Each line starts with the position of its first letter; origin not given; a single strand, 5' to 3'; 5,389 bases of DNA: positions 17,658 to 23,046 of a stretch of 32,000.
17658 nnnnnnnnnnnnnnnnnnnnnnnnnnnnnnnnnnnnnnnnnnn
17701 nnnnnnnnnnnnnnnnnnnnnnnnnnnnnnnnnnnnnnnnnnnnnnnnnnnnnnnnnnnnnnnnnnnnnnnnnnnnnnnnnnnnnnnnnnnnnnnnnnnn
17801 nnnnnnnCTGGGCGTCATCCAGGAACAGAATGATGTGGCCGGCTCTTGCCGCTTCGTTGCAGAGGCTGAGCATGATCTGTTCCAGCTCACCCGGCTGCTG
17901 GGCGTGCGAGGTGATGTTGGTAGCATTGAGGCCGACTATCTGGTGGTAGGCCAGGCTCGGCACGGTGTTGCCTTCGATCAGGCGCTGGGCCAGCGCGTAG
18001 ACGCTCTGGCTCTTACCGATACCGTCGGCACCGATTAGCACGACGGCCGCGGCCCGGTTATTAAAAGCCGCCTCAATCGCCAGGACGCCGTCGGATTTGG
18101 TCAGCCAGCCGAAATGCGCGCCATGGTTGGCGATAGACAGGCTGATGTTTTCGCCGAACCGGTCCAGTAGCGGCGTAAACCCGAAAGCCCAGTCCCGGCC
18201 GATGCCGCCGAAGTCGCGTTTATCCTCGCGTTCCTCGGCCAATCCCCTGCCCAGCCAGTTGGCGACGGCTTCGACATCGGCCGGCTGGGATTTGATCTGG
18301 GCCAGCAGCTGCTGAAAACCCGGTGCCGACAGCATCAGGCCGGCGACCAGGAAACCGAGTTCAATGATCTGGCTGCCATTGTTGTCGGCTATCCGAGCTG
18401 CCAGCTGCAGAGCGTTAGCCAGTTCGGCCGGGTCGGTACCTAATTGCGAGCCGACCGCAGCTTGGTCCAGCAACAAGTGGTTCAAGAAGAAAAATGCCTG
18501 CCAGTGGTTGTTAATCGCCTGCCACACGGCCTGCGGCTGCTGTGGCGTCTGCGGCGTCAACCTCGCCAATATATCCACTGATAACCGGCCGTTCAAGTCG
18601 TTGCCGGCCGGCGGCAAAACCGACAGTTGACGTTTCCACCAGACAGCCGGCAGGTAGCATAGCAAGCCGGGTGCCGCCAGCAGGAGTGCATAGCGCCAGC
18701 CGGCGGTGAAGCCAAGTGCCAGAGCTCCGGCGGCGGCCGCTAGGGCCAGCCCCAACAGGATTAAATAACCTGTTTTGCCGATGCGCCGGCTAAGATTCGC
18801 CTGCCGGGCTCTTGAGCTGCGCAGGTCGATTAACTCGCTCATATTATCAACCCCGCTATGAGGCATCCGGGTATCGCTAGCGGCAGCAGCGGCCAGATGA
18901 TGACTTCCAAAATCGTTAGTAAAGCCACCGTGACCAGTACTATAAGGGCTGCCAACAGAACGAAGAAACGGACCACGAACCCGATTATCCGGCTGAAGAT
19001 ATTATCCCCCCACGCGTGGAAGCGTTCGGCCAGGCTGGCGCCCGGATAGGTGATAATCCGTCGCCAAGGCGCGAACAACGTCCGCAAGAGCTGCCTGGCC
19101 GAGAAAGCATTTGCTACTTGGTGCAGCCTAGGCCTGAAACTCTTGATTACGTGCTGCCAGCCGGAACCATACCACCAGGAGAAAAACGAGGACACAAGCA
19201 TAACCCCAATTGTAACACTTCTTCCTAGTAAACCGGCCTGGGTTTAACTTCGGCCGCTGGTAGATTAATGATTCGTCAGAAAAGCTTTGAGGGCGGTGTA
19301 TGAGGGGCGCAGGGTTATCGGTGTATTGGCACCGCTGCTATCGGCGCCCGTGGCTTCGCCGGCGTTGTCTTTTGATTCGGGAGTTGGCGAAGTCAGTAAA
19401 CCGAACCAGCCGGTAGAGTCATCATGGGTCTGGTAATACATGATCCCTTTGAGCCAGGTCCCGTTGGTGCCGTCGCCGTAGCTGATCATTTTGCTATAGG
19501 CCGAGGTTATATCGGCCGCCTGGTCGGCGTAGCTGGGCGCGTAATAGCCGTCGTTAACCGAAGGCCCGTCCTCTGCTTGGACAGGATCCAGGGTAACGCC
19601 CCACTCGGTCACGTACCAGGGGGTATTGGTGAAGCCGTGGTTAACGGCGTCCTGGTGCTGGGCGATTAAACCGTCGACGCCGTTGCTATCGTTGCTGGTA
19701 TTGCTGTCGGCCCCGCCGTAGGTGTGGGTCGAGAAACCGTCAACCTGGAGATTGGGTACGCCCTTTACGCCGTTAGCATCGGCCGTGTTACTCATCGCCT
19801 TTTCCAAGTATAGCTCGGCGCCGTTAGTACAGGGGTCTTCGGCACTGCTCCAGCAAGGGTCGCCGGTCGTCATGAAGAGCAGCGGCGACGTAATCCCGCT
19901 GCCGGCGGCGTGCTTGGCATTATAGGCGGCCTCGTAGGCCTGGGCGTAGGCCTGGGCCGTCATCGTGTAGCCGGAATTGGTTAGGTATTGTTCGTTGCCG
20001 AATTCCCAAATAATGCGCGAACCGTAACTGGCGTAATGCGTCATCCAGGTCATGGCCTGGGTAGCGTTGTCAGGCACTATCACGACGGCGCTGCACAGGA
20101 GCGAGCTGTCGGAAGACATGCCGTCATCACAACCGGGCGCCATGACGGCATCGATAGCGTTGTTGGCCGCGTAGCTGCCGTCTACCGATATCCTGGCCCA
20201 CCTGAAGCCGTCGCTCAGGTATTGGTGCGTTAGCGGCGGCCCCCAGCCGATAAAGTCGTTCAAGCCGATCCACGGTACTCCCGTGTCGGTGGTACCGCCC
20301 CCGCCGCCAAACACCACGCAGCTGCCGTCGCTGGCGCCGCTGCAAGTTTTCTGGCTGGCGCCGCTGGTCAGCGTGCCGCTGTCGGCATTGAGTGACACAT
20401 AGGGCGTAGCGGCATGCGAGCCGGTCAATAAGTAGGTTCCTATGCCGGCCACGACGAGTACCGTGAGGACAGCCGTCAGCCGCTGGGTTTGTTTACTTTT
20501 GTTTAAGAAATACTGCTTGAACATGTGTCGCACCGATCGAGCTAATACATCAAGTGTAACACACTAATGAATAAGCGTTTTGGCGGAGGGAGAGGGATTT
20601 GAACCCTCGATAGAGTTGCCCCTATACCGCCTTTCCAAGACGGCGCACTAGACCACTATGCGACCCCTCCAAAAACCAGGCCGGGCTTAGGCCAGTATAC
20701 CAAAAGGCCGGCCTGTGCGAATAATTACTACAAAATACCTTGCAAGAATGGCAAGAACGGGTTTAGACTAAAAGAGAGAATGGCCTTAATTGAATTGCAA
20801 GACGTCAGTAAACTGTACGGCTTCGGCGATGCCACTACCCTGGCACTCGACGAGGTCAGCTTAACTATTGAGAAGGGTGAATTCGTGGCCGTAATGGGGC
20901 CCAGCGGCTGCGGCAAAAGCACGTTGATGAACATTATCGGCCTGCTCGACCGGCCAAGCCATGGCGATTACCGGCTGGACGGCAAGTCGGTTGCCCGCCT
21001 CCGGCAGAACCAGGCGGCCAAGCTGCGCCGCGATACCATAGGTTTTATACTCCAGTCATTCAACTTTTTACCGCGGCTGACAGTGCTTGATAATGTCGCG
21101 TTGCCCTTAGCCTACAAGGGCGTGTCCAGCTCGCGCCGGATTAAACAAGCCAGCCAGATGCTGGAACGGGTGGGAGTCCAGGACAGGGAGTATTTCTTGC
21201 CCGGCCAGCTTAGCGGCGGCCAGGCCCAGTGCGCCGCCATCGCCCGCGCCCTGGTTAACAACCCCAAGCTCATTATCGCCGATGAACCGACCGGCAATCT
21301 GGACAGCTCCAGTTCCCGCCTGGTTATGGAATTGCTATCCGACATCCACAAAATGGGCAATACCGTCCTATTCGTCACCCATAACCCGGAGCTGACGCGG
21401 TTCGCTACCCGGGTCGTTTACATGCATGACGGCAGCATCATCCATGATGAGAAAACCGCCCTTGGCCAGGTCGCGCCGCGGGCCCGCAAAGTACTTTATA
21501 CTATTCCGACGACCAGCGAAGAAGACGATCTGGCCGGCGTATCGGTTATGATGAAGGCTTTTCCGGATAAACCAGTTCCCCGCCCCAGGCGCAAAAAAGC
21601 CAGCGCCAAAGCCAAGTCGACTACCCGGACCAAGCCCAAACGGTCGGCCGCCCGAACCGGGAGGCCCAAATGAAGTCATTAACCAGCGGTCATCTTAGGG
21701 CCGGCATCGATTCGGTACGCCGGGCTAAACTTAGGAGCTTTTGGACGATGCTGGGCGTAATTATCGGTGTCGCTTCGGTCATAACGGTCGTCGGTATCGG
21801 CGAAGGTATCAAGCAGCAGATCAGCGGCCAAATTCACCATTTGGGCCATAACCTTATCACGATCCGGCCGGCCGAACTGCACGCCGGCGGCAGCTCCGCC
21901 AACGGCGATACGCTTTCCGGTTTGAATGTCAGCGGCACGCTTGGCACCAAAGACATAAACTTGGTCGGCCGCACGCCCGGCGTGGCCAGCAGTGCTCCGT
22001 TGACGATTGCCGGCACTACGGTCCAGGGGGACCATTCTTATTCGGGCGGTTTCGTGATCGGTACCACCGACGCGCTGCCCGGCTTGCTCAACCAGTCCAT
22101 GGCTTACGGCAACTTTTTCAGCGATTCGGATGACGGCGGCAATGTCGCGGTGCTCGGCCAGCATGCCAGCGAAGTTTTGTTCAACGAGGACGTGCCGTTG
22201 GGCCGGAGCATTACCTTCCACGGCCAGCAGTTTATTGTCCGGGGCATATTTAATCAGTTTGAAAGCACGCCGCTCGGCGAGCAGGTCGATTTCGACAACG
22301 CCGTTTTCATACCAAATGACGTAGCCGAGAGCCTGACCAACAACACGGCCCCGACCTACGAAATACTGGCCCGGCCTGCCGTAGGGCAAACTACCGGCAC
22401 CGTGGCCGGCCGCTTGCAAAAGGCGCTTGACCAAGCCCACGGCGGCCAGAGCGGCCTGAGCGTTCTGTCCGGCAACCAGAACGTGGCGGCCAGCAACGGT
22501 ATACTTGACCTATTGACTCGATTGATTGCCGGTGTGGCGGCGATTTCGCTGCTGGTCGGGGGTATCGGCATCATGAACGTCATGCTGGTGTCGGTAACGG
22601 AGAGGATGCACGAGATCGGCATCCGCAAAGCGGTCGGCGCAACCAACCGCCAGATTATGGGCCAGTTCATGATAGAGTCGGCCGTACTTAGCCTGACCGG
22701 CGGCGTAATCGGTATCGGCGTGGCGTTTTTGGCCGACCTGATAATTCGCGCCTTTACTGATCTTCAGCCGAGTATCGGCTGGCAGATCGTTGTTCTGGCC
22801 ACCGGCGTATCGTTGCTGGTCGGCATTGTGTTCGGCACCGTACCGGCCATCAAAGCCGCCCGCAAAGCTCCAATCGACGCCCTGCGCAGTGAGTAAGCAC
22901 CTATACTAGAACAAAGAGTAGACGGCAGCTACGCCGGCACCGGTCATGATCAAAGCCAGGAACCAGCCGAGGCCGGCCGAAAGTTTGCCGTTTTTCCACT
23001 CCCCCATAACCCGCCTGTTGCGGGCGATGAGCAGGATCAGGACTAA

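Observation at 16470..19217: Membrane-tethered Clp/Hsp100-like double-AAA+ protein without pore-loop tyrosines, translationally coupled to a small membrane protein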

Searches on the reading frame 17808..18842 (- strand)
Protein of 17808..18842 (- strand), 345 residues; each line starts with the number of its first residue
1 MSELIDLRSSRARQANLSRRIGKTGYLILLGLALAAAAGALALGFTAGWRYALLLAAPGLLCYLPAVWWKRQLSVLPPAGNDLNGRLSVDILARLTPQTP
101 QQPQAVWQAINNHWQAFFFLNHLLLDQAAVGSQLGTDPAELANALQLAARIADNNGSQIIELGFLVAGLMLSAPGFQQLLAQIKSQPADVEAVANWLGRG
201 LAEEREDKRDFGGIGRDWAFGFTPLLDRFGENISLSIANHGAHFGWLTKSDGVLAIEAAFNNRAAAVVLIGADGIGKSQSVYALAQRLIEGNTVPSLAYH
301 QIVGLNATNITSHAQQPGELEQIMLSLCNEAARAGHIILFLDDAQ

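Call 47: find_related_loci(query=A3, collection=genome_contigs, flank=4000)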
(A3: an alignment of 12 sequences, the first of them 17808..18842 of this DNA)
Query A3 (345 aa) in genome_contigs; peptide patterns used: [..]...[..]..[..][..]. (x = any residue, [..] = any of these).
599 stretches matched a pattern (row limit reached: there are more); 587 encode a relative of the query (tblastn E <= 1e-3); the best 80 are kept; 80 distinct loci.
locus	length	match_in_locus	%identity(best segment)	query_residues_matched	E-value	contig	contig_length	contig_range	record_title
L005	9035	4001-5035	63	1-345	3e-149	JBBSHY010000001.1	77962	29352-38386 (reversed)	MAG: Candidatus Saccharimonadales bacterium isolate LS3_sbin.2 LS3_sbin.2_K_290731_L_77962_cov_17.2554, whole genome sho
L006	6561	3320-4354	63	1-345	1e-146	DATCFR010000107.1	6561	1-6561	MAG TPA_asm: Candidatus Saccharimonadales bacterium isolate SMAG_U7785 k141_44074, whole genome shotgun sequence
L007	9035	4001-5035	67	1-345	6e-146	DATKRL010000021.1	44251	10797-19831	MAG TPA_asm: Candidatus Dormiibacterota bacterium isolate SMAG_U14027 k141_147697, whole genome shotgun sequence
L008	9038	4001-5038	64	1-345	2e-141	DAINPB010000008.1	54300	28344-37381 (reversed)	MAG TPA_asm: Candidatus Saccharibacteria bacterium isolate CTOTU10859 NODE_75_length_54300_cov_5.558558, whole genome sh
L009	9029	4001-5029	64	3-345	6e-141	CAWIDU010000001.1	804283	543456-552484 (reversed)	MAG: uncultured Candidatus Saccharibacteria bacterium isolate MFD04540.bin.2.10 genome assembly, contig: contig_3850, wh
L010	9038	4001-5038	63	1-345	5e-137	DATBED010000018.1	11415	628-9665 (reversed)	MAG TPA_asm: Candidatus Saccharimonadales bacterium isolate SMAG_U5828 k141_47585, whole genome shotgun sequence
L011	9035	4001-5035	61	1-345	1e-136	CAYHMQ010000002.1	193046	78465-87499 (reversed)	MAG TPA_asm: uncultured Candidatus Saccharibacteria bacterium isolate ERP119705_co13_576 genome assembly, contig: NODE_4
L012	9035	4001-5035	58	1-345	1e-135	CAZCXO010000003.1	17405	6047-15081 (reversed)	MAG TPA_asm: uncultured Candidatus Saccharibacteria bacterium isolate SRP200132_co1_591 genome assembly, contig: NODE_56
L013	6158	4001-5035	68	1-345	5e-145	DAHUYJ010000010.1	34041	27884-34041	MAG TPA_asm: Candidatus Saccharibacteria bacterium isolate clean1668 NODE_10_length_34041_cov_5.528383, whole genome sho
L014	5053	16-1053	60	1-345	1e-132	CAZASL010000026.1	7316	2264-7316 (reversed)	MAG TPA_asm: uncultured Candidatus Saccharibacteria bacterium isolate SRP200132_co1_490 genome assembly, contig: NODE_18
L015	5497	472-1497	58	4-345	4e-131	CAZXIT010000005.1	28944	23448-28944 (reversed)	MAG TPA_asm: uncultured Candidatus Saccharibacteria bacterium isolate SRP200132_co1_116 genome assembly, contig: NODE_27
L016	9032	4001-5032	58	3-345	1e-130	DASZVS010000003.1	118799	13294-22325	MAG TPA_asm: Candidatus Saccharimonadales bacterium isolate SMAG_U6137 k141_629769, whole genome shotgun sequence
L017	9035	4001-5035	58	2-345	8e-130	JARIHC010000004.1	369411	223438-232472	MAG: Candidatus Saccharibacteria bacterium isolate CullarsAll.DT.06 k141_13755, whole genome shotgun sequence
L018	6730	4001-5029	58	1-345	1e-127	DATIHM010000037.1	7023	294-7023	MAG TPA_asm: Candidatus Saccharimonadia bacterium isolate SMAG_U15638 k141_1109893, whole genome shotgun sequence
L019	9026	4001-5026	57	4-345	2e-126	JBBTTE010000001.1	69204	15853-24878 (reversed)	MAG: Patescibacteria group bacterium isolate H32-bin050_1 H32_bin050_1_000000000001, whole genome shotgun sequence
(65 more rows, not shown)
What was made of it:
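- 18153..18209 (-): Family signature loop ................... (aa 212-230) between the N-domain and D1. The peptide pattern [AG]RDW[AS]xG[YF][TI]P retrieved at least 587 confirmed stretches from GTDB species-representative genomes (call 47).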

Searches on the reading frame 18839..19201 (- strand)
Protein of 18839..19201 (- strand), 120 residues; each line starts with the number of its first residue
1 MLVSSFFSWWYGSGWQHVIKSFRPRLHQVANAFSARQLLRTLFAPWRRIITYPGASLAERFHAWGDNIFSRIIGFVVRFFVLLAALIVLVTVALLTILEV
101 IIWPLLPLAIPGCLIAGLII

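Call 3: search_protein_families(library=pfam, proteins=[window:18839-19201:-], max_evalue=0.1)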
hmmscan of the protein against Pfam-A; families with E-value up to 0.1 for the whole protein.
window:18839-19201:- (120 aa): 0 families

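Call 4: search_protein_families(library=ncbifam, proteins=[window:18839-19201:-], max_evalue=0.1)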
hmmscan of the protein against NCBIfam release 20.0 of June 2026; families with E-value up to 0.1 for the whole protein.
window:18839-19201:- (120 aa): 1 family
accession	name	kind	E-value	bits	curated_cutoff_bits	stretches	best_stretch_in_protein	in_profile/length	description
NF049934.1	adjac_Cas3_IG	equivalog_domain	0.045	13.4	65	1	13-63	138-187/299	type I-G CRISPR-associated protein, Cas3-extension family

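Call 12: find_homologous_proteins(query=window:18839-19201:-, max_evalue=0.001)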
Query window:18839-19201:- (120 aa): 544 proteins with E <= 0.001 among 600 candidates; the best 120 are listed.
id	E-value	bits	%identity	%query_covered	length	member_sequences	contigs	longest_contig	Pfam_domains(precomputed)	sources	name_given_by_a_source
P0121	7.0e-65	235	88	100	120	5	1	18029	-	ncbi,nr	ncbi:MAG TPA: hypothetical protein VFC50_03975 [Candidatus Dormibacteraeota bacterium]|nr:hypothetic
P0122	1.7e-60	221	83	100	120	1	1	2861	-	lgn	-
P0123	7.1e-55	203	78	100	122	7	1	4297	-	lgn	-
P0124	1.0e-54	202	76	100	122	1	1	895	-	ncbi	-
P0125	6.5e-54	199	75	100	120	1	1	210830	-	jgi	jgi:hypothetical protein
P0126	9.3e-54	199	74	100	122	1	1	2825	-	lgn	-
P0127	1.5e-52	195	74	100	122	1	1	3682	-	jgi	jgi:hypothetical protein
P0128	2.1e-52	195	74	100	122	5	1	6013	-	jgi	jgi:hypothetical protein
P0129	4.3e-52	194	76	100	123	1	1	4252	-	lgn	-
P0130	4.9e-52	193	73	100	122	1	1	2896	-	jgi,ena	-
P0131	5.9e-52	193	73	100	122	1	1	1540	-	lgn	-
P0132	1.3e-51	192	75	99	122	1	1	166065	-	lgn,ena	-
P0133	1.5e-51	192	72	100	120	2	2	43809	-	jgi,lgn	jgi:hypothetical protein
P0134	7.0e-51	190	70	100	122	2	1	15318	-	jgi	-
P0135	8.2e-51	189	73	100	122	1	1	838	-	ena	-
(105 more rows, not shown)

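Call 64: search_protein_families(library=padloc, proteins=[window:18839-19201:-], max_evalue=0.01)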
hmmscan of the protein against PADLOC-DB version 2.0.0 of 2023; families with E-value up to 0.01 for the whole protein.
window:18839-19201:- (120 aa): 0 families
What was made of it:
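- Tried and rejected: Pfam and PADLOC give nothing, and NCBIfam gives one insignificant hit at E 0.045 (calls 3, 4, 64).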

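Call 77: predict_structure(alignment_id=A4)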
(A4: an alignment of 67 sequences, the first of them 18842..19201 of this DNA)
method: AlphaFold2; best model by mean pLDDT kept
length: 120 residues; sequences in the alignment: 67
mean_pLDDT: 88.3   pTM: 0.65
mean pLDDT of the five models: 88.3, 86.5, 85.2, 84.2, 84.1
residues with pLDDT >= 90: 57; 70-90: 60; 50-70: 3; < 50: 0
segments of 3 or more residues with pLDDT < 50: none
pLDDT, mean of each block of 10 residues (from residue 1): 87 90 91 91 77 81 87 92 95 94 87 85
secondary structure, 60 per line:
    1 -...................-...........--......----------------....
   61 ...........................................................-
elements in order: H2-20 H22-32 H35-40 H57-119
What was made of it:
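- Checked: AlphaFold draws it as one long helix (call 77).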

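Call 82: fold_search(model_id=the predicted structure, library=pdb)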
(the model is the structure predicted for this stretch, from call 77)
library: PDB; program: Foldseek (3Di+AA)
matches with E <= 10: 60; with E <= 0.001: 0
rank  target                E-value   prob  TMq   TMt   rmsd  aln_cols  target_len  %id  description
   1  2f1m_A                1.9e+00  0.18  0.28  0.15  10.5        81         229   17  Conformational flexibility in the multidrug efflux system protein AcrA (released 2006-03-21)
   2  2f1m_D                2.3e+00  0.16  0.27  0.15  10.9        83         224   16  Conformational flexibility in the multidrug efflux system protein AcrA (released 2006-03-21)
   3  9a2v_MODEL_1_A        2.8e+00  0.15  0.28  0.09  10.7        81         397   16  Model of E. coli AcrA by in-cell photo-crosslinking MS and deep learning (released 2023-02-24)
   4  5v5s_D                2.8e+00  0.14  0.26  0.10  10.4        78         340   17  multi-drug efflux; membrane transport; RND superfamily; Drug resistance (released 2017-04-19)
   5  2f1m_C                3.2e+00  0.13  0.27  0.14  10.8        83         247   16  Conformational flexibility in the multidrug efflux system protein AcrA (released 2006-03-21)
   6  8iyj_R0               3.2e+00  0.11  0.32  0.23   8.5       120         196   13  Cryo-EM structure of the 48-nm repeat doublet microtubule from mouse sperm (released 2023-07-05)
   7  6ixg_B                3.4e+00  0.30  0.46  0.28   6.0       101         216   12  Crystal structure of native apo SH3BP5 (P41) (released 2019-03-20)
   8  9ijj_d                4.0e+00  0.06  0.26  0.07  17.0       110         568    9  In situ structure of the central apparatus in mouse sperm axoneme. (released 2025-06-04)
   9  9p6i_A                4.5e+00  0.20  0.33  0.23   6.3        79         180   14  Crystal Structure of the Histidine Kinase VC2136 from Vibrio cholerae serotype O1 (released 2025-08-20)
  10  9tg4_D                4.5e+00  0.11  0.28  0.11  10.1        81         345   17  Structure of the YbjP lipoprotein bound to the AcrABZ-TolC efflux pump (released 2026-04-08)
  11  6h2f_H                4.7e+00  0.20  0.44  0.19   6.9       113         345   13  Structure of the pre-pore AhlB of the tripartite alpha-pore forming toxin, AHL, from Aeromonas hydrophila. (released 2019-07-10)
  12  6jx6_A                5.0e+00  0.06  0.24  0.21  11.0       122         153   14  Tetrameric form of Smac (released 2019-12-04)
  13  7a0g_DDD              5.6e+00  0.14  0.41  0.20   7.1       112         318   12  Structure of the SmhB pore of the tripartite alpha-pore forming toxin, Smh, from Serratia marcescens. (released 2021-03-31)
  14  9cpb_6T               5.6e+00  0.07  0.30  0.18   8.4       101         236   14  Atomic model of bovine Fallopian tube cilia doublet microtubule (48-nm periodicity) (released 2024-10-30)
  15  7vvu_V                5.6e+00  0.06  0.24  0.25  11.5       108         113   13  NuA4 HAT module bound to the nucleosome (released 2022-08-10)
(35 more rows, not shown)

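Call 89: search_solved_structures(query=A4, max_evalue=1)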
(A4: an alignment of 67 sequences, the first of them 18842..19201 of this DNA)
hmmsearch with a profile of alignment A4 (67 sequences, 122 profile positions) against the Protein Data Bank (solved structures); distinct sequences matched with E-value up to 1: 0.
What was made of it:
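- Tried and rejected: Foldseek against the PDB gives a best E of 1.9, and a profile search of PDB sequences returns nothing (calls 82, 89).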

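Call 93: find_related_loci(query=A4, collection=metagenome_contigs, flank=3000)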
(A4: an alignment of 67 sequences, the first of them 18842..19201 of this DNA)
Query A4 (120 aa) in metagenome_contigs; peptide patterns used: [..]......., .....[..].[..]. (x = any residue, [..] = any of these).
600 stretches matched a pattern (row limit reached: there are more); 363 encode a relative of the query (tblastn E <= 1e-3); the best 80 are kept; 80 distinct loci.
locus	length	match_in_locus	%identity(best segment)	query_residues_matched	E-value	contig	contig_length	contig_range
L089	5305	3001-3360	91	1-120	1e-70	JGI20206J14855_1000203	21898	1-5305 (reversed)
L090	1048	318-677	90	1-120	4e-74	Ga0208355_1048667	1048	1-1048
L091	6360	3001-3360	88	1-120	1e-68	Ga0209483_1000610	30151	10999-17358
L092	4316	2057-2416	70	1-120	5e-56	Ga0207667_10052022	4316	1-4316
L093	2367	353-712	68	1-120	1e-53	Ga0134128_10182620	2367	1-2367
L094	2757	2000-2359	67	1-120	1e-51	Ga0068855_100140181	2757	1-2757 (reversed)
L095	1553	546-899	72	1-118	2e-52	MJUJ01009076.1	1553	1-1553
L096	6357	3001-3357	68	1-119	5e-51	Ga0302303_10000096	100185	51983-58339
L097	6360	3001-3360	73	1-120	6e-50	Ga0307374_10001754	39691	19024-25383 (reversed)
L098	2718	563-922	73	1-120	2e-49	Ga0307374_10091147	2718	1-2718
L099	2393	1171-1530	63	1-120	3e-49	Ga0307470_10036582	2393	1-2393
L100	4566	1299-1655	64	1-119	5e-49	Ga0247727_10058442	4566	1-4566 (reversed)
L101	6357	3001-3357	64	2-120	5e-49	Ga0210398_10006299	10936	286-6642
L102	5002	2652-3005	64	1-118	3e-48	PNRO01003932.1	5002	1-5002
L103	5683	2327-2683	64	1-119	7e-48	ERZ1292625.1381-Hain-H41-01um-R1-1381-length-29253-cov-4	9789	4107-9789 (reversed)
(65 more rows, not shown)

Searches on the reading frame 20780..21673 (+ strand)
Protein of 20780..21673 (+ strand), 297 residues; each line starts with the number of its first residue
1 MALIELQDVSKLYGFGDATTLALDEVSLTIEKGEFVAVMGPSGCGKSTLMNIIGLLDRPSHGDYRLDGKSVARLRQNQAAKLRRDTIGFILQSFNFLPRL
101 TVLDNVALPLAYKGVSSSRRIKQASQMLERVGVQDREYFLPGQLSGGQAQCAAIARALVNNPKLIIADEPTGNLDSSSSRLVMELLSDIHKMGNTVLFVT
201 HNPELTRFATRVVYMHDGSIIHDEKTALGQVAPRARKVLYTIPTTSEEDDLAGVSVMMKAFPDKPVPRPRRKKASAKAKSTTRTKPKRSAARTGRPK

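Call 16: search_protein_families(library=pfam, proteins=[window:20780-21673:+], max_evalue=0.001)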
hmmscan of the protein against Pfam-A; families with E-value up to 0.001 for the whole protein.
window:20780-21673:+ (297 aa): 3 families
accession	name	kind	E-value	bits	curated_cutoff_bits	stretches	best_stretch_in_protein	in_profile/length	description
PF00005.33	ABC_tran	-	5.5e-33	114.9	25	1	23-171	1-136/137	ABC transporter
PF13304.12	AAA_21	-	1.2e-09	39.1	27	1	128-205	222-302/304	AAA domain, putative AbiEii toxin, Type IV TA system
PF02463.25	SMC_N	-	1.8e-05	24.7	40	0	33-214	24-210/220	RecF/RecN/SMC N terminal domain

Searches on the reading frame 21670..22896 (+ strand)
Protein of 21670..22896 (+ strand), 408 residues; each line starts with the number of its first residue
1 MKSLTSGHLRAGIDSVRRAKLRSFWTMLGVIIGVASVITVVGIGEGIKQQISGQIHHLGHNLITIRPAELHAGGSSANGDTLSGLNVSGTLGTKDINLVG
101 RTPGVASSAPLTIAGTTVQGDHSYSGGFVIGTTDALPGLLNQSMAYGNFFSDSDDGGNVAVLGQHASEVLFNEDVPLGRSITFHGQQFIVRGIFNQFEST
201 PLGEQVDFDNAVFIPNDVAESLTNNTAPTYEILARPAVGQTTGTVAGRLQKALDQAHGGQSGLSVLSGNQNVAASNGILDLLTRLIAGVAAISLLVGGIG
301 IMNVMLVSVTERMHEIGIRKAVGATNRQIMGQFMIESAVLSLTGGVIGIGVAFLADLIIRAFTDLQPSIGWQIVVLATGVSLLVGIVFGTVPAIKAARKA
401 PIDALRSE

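Call 16: search_protein_families(library=pfam, proteins=[window:21670-22896:+], max_evalue=0.001)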
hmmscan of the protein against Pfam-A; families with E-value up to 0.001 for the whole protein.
window:21670-22896:+ (408 aa): 2 families
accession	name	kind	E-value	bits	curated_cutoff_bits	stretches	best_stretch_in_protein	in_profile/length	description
PF12704.14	MacB_PCD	-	7e-31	108.6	27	1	23-251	1-206/207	MacB-like periplasmic core domain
PF02687.27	FtsX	-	2.5e-20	73.2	25.5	1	289-401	3-120/120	FtsX-like permease C-terminal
